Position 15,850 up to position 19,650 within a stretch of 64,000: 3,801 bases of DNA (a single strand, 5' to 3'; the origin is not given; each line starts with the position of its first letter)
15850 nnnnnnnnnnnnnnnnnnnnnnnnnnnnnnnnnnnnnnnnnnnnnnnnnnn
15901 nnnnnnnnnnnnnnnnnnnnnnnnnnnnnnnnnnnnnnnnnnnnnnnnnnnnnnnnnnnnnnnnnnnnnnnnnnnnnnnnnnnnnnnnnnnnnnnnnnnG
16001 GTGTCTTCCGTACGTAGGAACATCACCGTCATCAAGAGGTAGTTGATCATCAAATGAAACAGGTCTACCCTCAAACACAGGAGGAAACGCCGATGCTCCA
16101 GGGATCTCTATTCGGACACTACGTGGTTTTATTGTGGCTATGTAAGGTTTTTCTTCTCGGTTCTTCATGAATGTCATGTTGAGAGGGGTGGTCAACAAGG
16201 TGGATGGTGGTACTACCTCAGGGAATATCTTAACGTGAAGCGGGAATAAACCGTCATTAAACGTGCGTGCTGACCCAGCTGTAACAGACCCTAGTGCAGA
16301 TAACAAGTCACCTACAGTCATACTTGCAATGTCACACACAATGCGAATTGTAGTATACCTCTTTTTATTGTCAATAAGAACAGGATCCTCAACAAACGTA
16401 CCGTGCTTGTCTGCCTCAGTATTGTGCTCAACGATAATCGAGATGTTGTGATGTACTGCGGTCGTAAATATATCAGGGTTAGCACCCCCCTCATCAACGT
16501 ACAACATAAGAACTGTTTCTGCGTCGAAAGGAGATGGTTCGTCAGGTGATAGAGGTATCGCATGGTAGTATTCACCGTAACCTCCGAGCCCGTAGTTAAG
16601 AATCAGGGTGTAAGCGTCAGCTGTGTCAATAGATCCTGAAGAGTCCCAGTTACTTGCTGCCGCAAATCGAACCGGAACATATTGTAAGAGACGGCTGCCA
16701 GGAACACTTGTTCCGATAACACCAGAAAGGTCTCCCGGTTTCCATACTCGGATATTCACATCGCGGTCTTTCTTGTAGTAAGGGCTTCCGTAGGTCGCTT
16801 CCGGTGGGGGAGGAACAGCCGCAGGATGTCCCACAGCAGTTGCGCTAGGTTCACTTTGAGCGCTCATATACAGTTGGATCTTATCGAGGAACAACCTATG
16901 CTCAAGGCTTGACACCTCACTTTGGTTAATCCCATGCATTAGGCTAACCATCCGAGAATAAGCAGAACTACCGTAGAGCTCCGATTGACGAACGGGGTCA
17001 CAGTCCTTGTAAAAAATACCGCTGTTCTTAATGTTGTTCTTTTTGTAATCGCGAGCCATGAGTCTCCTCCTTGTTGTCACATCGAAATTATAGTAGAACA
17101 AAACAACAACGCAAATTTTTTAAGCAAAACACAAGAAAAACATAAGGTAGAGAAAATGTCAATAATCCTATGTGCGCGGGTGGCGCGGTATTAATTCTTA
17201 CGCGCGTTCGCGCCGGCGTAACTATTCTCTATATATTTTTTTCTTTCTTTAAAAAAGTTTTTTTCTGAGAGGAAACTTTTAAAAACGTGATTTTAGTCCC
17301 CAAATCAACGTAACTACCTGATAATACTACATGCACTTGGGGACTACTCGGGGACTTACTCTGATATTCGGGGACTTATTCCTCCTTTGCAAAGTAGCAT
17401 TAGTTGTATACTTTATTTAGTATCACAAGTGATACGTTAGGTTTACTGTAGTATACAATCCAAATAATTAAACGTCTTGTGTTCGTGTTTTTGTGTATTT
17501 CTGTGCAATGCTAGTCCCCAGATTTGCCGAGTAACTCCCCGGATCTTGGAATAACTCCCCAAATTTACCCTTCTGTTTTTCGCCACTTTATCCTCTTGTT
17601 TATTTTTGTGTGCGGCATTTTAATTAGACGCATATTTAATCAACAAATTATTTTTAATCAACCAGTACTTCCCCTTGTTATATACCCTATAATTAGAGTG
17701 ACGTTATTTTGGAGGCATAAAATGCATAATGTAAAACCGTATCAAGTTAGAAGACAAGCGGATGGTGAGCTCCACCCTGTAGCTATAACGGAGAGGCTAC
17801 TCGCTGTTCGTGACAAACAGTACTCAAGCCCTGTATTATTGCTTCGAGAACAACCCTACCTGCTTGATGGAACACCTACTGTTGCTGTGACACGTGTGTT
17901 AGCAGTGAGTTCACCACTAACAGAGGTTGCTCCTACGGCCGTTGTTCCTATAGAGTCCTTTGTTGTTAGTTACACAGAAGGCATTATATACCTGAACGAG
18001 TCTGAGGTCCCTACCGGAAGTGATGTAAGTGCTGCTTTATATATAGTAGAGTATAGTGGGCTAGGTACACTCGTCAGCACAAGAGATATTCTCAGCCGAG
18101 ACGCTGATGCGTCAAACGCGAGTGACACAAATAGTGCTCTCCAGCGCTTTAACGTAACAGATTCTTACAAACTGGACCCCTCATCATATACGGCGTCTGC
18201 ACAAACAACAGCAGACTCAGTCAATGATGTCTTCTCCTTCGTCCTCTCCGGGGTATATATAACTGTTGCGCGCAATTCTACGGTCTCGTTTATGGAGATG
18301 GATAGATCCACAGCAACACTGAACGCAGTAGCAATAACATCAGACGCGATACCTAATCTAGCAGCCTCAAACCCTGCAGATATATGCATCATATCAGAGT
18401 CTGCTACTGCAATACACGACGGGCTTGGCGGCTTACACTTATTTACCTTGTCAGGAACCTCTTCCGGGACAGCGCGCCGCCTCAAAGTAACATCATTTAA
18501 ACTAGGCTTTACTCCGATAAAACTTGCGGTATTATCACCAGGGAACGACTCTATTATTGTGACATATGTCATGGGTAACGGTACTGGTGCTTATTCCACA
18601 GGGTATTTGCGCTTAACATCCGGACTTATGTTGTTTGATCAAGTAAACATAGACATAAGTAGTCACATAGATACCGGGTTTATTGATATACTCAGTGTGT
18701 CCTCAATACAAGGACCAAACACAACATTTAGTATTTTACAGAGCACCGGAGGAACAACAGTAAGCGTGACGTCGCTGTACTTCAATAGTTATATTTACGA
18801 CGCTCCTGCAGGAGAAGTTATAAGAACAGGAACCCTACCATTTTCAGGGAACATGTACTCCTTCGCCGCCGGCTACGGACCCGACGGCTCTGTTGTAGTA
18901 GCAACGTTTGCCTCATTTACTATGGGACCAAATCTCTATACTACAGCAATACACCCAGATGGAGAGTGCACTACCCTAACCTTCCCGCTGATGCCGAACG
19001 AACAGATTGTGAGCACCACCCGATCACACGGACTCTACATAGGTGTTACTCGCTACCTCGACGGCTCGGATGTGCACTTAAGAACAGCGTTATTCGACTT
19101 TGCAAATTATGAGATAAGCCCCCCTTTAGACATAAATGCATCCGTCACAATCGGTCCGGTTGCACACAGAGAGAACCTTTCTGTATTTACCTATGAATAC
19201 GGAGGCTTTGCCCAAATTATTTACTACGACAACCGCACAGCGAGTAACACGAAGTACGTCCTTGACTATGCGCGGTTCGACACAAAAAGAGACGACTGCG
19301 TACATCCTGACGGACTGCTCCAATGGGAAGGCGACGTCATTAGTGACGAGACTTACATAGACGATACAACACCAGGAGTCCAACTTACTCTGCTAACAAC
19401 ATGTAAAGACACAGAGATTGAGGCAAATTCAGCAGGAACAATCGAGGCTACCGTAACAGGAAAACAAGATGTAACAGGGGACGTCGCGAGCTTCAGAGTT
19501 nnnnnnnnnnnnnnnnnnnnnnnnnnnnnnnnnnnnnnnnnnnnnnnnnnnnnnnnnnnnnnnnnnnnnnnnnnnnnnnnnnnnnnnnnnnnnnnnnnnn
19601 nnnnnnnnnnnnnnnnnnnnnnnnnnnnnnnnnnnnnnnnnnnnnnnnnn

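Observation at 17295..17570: Seven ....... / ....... elements in the divergent region between the structural operon and the tail-fibre gene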

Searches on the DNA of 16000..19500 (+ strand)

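Call 8: search_dna_similar(query=window:16000-19500:+, collection=phages, mode=distant, max_rows=30)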
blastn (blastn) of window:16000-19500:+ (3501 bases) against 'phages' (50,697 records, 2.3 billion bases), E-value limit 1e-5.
No match.

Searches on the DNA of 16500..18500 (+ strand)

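Call 7: search_dna_similar(query=window:16500-18500:+, collection=phages, mode=near, max_rows=30)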
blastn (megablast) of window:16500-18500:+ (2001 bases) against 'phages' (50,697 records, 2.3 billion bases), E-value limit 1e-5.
No match.

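Call 68: search_rna_families(source=window, start=17000, end=17800, threshold=evalue, max_evalue=1)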
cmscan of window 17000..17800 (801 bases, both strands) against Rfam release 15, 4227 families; matches with E-value up to 1: 1.
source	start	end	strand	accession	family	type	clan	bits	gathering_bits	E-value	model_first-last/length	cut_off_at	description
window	17229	17346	-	RF01578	RUF1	Gene; sRNA;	-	22.4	70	0.074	1-264/264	no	Plasmodium RNA of unkown function RUF1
